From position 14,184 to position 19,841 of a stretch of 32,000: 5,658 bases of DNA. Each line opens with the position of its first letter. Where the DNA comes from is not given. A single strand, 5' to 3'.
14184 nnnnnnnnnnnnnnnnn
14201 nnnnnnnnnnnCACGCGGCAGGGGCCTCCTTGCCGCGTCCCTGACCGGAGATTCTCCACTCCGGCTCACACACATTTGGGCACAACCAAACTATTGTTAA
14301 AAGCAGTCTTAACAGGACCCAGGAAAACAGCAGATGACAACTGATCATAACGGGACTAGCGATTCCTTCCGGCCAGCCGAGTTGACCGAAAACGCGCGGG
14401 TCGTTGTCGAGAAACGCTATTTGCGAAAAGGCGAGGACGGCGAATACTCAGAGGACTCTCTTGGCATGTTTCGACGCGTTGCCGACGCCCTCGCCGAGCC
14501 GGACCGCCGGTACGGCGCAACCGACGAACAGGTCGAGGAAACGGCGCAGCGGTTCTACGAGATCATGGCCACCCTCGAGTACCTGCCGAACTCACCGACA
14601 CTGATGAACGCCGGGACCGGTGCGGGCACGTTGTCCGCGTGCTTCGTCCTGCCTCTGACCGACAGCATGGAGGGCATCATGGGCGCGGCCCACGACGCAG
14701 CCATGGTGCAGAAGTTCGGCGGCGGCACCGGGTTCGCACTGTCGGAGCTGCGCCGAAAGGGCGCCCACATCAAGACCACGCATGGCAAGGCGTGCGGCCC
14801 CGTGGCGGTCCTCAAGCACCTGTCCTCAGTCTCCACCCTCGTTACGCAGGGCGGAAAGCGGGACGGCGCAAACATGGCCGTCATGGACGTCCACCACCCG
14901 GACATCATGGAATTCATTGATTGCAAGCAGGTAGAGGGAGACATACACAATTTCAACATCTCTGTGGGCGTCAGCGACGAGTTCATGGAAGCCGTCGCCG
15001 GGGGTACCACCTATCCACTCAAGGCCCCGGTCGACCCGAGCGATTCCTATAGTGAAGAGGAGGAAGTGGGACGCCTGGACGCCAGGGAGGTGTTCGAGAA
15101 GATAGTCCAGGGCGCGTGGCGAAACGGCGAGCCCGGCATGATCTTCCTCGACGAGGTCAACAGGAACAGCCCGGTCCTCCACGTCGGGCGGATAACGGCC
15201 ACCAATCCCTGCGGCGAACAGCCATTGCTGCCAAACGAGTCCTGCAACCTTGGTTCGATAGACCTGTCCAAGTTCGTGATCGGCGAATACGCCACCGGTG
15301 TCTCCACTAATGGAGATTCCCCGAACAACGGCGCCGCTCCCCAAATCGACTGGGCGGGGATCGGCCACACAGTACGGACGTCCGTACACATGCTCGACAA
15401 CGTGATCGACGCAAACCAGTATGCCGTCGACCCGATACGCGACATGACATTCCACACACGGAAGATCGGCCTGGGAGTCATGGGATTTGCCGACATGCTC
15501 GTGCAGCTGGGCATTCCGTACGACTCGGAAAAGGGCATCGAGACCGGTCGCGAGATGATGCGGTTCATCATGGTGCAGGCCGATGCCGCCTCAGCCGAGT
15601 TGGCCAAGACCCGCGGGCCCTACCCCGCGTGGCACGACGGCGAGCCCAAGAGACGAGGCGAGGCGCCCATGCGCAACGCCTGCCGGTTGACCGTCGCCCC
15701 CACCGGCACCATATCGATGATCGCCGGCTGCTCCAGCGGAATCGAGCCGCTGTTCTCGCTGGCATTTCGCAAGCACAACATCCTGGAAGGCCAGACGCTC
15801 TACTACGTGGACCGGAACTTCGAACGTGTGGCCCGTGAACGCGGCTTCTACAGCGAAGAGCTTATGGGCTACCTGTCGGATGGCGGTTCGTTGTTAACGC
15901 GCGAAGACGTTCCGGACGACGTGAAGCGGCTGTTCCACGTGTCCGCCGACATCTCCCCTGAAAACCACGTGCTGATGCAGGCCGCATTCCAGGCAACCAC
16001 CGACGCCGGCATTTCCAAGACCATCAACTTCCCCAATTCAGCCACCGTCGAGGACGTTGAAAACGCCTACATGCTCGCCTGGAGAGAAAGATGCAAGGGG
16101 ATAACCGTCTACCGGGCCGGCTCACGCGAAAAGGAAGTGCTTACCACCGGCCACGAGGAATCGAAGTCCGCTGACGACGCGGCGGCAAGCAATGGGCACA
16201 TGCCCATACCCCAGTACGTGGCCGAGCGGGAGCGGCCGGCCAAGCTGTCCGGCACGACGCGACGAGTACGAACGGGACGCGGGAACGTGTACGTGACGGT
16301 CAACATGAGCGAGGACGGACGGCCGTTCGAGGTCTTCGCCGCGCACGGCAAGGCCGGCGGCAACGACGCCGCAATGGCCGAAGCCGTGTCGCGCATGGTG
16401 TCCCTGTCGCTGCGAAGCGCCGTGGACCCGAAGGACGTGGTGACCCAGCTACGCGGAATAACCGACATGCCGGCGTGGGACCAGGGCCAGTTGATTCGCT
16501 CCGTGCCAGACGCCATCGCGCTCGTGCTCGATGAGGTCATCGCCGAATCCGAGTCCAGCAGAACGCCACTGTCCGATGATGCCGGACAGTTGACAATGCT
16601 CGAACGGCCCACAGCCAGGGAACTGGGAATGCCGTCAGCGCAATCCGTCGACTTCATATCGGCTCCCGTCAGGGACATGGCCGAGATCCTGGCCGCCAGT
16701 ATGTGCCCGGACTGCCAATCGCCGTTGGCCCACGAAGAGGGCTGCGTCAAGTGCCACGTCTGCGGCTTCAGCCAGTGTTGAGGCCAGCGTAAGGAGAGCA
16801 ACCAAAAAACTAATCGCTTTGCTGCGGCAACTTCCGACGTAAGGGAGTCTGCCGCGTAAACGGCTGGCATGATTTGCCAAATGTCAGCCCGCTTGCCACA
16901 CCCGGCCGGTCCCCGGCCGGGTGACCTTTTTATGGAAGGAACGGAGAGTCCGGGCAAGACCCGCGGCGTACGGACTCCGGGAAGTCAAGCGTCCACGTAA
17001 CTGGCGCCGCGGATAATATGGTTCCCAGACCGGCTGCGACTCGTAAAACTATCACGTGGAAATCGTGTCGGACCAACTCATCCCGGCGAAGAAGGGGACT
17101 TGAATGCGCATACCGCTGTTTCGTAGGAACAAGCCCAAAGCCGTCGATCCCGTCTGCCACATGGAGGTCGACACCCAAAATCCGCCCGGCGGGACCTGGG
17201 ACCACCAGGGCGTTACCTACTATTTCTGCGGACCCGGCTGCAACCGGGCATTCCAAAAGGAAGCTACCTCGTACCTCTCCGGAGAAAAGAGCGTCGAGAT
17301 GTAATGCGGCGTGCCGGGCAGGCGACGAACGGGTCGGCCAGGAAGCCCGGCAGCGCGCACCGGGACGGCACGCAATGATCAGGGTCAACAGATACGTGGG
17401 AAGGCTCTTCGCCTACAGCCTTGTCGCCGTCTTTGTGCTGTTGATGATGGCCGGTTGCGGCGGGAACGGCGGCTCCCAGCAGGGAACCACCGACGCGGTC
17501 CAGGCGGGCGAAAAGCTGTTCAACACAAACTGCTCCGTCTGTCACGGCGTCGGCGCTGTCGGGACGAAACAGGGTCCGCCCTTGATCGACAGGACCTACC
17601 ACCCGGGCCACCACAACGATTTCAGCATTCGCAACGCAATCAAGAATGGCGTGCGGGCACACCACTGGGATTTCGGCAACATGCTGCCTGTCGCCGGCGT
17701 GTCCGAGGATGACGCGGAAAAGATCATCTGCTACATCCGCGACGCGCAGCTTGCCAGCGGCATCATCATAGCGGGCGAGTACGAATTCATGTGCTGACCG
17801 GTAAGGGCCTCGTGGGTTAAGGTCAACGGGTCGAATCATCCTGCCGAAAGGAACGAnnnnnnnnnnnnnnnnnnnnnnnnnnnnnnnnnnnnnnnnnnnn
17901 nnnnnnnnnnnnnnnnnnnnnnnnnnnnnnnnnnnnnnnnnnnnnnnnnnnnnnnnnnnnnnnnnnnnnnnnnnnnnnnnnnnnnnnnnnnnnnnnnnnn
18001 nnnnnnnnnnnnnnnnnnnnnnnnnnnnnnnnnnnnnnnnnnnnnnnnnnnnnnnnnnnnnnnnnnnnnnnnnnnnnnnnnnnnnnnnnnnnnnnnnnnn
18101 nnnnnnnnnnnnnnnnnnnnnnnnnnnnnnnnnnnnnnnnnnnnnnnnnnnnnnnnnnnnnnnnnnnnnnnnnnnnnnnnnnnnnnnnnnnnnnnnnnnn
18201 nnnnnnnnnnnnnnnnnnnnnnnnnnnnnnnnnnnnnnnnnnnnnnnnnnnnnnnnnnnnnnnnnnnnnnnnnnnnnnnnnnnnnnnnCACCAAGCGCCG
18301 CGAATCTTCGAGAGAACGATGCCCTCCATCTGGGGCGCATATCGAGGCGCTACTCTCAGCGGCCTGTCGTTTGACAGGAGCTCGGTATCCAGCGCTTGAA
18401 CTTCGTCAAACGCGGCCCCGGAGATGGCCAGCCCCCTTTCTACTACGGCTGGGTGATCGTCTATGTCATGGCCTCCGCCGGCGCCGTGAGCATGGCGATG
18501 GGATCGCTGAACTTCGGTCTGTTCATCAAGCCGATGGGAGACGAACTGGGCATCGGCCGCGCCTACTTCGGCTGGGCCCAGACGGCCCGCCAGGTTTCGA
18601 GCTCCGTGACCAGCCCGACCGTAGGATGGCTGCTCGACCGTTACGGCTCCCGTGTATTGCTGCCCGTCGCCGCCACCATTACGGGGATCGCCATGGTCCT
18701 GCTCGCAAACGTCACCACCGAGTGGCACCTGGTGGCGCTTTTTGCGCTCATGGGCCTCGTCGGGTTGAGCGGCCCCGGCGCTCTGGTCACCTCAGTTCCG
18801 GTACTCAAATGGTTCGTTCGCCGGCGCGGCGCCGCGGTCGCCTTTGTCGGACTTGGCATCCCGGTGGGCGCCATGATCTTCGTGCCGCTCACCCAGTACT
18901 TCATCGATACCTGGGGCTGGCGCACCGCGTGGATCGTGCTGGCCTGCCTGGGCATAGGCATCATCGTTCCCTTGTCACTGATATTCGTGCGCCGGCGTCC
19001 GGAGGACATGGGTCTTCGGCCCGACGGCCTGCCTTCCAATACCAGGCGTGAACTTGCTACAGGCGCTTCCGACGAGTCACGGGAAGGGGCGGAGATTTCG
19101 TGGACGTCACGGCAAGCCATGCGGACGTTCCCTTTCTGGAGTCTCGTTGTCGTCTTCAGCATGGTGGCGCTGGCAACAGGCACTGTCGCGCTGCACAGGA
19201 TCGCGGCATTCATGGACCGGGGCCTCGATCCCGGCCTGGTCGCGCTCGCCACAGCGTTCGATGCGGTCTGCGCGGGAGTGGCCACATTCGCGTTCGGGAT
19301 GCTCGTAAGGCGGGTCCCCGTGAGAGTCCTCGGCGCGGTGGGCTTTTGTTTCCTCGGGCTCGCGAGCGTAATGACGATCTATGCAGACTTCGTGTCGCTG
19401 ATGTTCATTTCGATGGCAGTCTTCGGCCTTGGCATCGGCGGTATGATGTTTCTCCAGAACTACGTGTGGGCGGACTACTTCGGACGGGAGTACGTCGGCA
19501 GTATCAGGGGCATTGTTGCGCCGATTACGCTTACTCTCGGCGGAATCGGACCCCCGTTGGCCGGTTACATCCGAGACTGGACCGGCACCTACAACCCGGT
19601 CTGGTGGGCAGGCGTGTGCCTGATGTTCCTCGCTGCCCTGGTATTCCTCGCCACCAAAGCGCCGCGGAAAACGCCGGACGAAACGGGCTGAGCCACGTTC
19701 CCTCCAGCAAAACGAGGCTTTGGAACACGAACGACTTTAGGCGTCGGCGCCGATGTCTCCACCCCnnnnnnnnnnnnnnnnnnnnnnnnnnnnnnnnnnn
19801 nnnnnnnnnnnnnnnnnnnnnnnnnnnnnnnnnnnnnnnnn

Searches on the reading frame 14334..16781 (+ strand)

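Call 30: search_protein_families(library=pfam, proteins=[window:14334-16781:+], max_evalue=0.001)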
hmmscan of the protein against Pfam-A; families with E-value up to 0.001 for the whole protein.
window:14334-16781:+ (815 aa): 3 families
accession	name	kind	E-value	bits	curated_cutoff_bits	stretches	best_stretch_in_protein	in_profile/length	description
PF02867.20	Ribonuc_red_lgC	-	2.1e-125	419.7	23.9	1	101-593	1-523/523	Ribonucleotide reductase, barrel domain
PF00317.26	Ribonuc_red_lgN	-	1.2e-20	73.8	28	1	16-96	2-75/77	Ribonucleotide reductase, all-alpha domain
PF12637.14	TSCPD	-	2.2e-18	66.7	22.8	1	643-735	5-87/88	TSCPD domain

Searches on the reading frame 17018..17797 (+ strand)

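Call 30: search_protein_families(library=pfam, proteins=[window:17018-17797:+], max_evalue=0.001)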
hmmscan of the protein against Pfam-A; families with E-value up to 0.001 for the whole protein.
window:17018-17797:+ (259 aa): 2 families
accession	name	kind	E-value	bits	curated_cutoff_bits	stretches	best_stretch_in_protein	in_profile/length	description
PF00034.26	Cytochrom_C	-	2.6e-10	41.9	21.3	1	161-242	1-88/90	Cytochrome c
PF13442.11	Cytochrome_CBB3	-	1.2e-09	38.8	27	1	160-240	2-68/68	Cytochrome C oxidase, cbb3-type, subunit III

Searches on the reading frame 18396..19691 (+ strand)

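Call 30: search_protein_families(library=pfam, proteins=[window:18396-19691:+], max_evalue=0.001)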
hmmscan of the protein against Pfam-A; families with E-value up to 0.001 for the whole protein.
window:18396-19691:+ (431 aa): 2 families
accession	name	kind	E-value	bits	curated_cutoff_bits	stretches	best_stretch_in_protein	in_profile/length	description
PF07690.21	MFS_1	-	3.3e-42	145.1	33.4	2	29-384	4-344/347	Major Facilitator Superfamily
PF01306.25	LacY_symp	-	4.7e-05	22.8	24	1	21-200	226-402/413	LacY proton/sugar symporter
